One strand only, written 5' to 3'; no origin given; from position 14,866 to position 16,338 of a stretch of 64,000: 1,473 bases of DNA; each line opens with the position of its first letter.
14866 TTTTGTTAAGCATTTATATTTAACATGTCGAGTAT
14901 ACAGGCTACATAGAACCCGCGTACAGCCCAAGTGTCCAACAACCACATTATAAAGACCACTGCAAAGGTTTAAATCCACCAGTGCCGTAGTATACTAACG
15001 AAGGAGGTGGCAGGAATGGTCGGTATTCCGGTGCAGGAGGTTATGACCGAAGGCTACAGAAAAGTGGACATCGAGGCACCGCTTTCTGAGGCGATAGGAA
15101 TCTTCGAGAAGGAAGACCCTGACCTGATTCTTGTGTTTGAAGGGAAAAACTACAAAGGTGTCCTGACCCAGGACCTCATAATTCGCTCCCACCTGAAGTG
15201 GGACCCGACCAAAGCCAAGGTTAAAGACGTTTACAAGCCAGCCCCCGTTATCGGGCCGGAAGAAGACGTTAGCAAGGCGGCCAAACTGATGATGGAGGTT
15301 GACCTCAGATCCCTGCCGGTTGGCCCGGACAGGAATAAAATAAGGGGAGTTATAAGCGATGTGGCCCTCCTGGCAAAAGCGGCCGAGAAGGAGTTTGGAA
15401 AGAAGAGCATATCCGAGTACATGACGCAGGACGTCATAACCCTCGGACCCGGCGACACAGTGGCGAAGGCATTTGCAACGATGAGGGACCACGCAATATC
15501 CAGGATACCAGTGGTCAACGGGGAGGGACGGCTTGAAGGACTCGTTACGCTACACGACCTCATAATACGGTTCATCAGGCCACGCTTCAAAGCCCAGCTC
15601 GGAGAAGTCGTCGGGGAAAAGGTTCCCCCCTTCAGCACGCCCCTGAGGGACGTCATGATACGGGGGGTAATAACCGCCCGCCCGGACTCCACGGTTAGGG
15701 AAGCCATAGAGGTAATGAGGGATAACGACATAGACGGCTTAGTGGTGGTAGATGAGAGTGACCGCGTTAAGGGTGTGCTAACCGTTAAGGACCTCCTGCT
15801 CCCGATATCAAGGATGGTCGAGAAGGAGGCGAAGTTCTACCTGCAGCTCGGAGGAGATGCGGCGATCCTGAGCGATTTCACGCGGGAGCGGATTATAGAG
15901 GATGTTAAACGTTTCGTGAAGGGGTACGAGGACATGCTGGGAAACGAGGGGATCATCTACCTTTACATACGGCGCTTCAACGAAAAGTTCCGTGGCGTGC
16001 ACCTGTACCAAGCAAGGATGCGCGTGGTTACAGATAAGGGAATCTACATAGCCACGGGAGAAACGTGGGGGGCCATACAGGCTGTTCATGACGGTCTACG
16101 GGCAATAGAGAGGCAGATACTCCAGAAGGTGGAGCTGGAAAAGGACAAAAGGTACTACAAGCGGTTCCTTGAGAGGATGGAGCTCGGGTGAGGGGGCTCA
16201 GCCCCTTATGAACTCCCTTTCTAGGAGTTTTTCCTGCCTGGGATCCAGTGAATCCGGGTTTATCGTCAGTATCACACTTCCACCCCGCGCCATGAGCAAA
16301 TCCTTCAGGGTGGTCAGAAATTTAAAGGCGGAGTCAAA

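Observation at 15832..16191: Four-CBS sensor fused to an HPF/RaiA-like ribosome-hibernation domain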

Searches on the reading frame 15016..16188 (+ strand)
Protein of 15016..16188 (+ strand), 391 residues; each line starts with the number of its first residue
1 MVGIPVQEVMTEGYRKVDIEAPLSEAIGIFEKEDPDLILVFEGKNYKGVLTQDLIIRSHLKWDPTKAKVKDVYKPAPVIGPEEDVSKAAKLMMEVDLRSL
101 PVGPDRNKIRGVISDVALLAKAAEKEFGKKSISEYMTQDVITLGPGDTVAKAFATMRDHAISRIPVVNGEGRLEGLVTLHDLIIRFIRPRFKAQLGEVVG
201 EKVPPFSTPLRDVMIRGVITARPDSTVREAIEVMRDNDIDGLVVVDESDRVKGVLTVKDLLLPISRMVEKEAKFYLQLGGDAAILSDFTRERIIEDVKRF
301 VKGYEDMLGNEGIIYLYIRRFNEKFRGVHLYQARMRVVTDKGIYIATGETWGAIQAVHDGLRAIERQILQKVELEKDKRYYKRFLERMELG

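Call 3: search_protein_families(library=pfam, proteins=[window:15016-16188:+], max_evalue=10)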
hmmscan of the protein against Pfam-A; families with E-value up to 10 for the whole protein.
window:15016-16188:+ (391 aa): 2 families
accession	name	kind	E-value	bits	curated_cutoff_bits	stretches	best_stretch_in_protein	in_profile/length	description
PF00571.33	CBS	-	1.9e-43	147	24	4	132-184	1-53/57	CBS domain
PF12210.13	Hrs_helical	-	0.018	16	30.6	1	327-388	9-68/95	Hepatocyte growth factor-regulated tyrosine kinase substrate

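Call 4: search_protein_families(library=ncbifam, proteins=[window:15016-16188:+], max_evalue=10)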
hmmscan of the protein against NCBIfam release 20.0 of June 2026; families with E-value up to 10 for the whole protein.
window:15016-16188:+ (391 aa): 30 families (the best 25 are shown)
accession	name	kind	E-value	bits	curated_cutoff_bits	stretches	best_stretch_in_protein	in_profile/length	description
TIGR01302.1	IMP_dehydrog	equivalog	6.7e-19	68.1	481.5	2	71-184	85-198/450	IMP dehydrogenase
NF041552.1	TF_PrdR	equivalog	2.1e-18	66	795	3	83-182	23-121/577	sigma-54 dependent transcriptional regulator PrdR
NF053603.1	HhpR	exception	3.4e-17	62.5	520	3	114-184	206-276/282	CBS domain-containing high hydrostatic pressure regulator HhpR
NF011443.0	PRK14869.1-5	equivalog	3.8e-16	58.6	335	3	207-261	68-122/546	putative manganese-dependent inorganic diphosphatase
TIGR00393.1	kpsF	subfamily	1.1e-14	54.7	203.7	3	68-177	156-267/268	KpsF/GutQ family sugar-phosphate isomerase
TIGR01186.1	proV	subfamily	5e-14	52.2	326.6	2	80-183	256-354/363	betaine/proline/choline family ABC transporter ATP-binding protein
TIGR01137.1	cysta_beta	equivalog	1.4e-13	50.3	510.25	3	211-264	341-394/457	cystathionine beta-synthase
NF011449.0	PRK14869.2-5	equivalog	1.5e-13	50.6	411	2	133-261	70-202/451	putative manganese-dependent inorganic diphosphatase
NF011440.0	PRK14869.1-2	equivalog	3.9e-13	48.9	746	3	208-261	67-120/541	putative manganese-dependent inorganic diphosphatase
NF053863.1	DS11_antiphage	equivalog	9e-13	48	260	3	78-187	87-193/305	CBS domain-containing anti-phage protein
NF011446.0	PRK14869.2-2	equivalog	3.9e-12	45.4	601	2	132-191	78-136/576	putative manganese-dependent inorganic diphosphatase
NF011448.0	PRK14869.2-4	equivalog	4.7e-12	45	562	2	135-183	79-127/563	putative manganese-dependent inorganic diphosphatase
NF002505.0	PRK01862.1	equivalog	6e-11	41.7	482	2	67-178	447-562/577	ClcB-like voltage-gated chloride channel protein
NF011442.0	PRK14869.1-4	equivalog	3.1e-10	39.1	400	3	206-268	245-307/543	putative manganese-dependent inorganic diphosphatase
NF005869.0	PRK07807.1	equivalog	3.8e-10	39.4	549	3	72-183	95-201/479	GuaB1 family IMP dehydrogenase-related protein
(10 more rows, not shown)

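Call 5: search_solved_structures(query=window:15016-16188:+, max_evalue=0.01, show_alignments=2)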
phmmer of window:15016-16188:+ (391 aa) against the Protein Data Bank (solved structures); distinct sequences matched with E-value up to 0.01: 74 (the best 60 are shown).
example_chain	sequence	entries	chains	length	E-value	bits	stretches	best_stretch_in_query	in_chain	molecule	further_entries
9sr9_H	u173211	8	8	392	6.8e-199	663.7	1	1-390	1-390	Dehydrogenase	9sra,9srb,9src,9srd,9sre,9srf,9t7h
9l96_a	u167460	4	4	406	2.6e-35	125.5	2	6-200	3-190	CBS domain-containing protein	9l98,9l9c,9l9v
3kh5_A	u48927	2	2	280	8.7e-27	97.4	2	129-261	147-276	protein MJ1225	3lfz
9znf_4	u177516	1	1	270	1e-20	77.4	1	72-261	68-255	CBS domain-containing protein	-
2yzq_A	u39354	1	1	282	2.5e-17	66.3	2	117-187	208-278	Putative uncharacterized protein PH1780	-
9znf_5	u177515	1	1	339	2.6e-14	56.4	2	132-259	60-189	CBS domain-containing protein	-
9s4w_A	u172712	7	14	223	1.6e-13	53.8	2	134-182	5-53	AcuB from Geobacillus stearothermophilus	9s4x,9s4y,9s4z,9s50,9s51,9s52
3ddj_A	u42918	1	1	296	1.6e-13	53.7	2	81-186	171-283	CBS domain-containing protein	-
2cu0_A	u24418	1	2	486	7.6e-12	48.2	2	130-206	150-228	Inosine-5'-monophosphate dehydrogenase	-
4esy_A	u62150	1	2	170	1.2e-11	47.6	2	128-184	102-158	CBS domain containing membrane protein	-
9zni_6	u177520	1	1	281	1.3e-10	44.2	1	74-270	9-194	CBS domain-containing protein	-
5awe_A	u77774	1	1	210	2.1e-10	43.5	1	132-263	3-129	Putative acetoin utilization protein, acetoin dehydrogenase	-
1vrd_A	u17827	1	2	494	3.3e-10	42.8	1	215-261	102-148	inosine-5'-monophosphate dehydrogenase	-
3kpc_A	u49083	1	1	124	1.5e-09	40.7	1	69-183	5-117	Uncharacterized protein MJ0100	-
3kpb_A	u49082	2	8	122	1.7e-09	40.5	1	69-183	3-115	Uncharacterized protein MJ0100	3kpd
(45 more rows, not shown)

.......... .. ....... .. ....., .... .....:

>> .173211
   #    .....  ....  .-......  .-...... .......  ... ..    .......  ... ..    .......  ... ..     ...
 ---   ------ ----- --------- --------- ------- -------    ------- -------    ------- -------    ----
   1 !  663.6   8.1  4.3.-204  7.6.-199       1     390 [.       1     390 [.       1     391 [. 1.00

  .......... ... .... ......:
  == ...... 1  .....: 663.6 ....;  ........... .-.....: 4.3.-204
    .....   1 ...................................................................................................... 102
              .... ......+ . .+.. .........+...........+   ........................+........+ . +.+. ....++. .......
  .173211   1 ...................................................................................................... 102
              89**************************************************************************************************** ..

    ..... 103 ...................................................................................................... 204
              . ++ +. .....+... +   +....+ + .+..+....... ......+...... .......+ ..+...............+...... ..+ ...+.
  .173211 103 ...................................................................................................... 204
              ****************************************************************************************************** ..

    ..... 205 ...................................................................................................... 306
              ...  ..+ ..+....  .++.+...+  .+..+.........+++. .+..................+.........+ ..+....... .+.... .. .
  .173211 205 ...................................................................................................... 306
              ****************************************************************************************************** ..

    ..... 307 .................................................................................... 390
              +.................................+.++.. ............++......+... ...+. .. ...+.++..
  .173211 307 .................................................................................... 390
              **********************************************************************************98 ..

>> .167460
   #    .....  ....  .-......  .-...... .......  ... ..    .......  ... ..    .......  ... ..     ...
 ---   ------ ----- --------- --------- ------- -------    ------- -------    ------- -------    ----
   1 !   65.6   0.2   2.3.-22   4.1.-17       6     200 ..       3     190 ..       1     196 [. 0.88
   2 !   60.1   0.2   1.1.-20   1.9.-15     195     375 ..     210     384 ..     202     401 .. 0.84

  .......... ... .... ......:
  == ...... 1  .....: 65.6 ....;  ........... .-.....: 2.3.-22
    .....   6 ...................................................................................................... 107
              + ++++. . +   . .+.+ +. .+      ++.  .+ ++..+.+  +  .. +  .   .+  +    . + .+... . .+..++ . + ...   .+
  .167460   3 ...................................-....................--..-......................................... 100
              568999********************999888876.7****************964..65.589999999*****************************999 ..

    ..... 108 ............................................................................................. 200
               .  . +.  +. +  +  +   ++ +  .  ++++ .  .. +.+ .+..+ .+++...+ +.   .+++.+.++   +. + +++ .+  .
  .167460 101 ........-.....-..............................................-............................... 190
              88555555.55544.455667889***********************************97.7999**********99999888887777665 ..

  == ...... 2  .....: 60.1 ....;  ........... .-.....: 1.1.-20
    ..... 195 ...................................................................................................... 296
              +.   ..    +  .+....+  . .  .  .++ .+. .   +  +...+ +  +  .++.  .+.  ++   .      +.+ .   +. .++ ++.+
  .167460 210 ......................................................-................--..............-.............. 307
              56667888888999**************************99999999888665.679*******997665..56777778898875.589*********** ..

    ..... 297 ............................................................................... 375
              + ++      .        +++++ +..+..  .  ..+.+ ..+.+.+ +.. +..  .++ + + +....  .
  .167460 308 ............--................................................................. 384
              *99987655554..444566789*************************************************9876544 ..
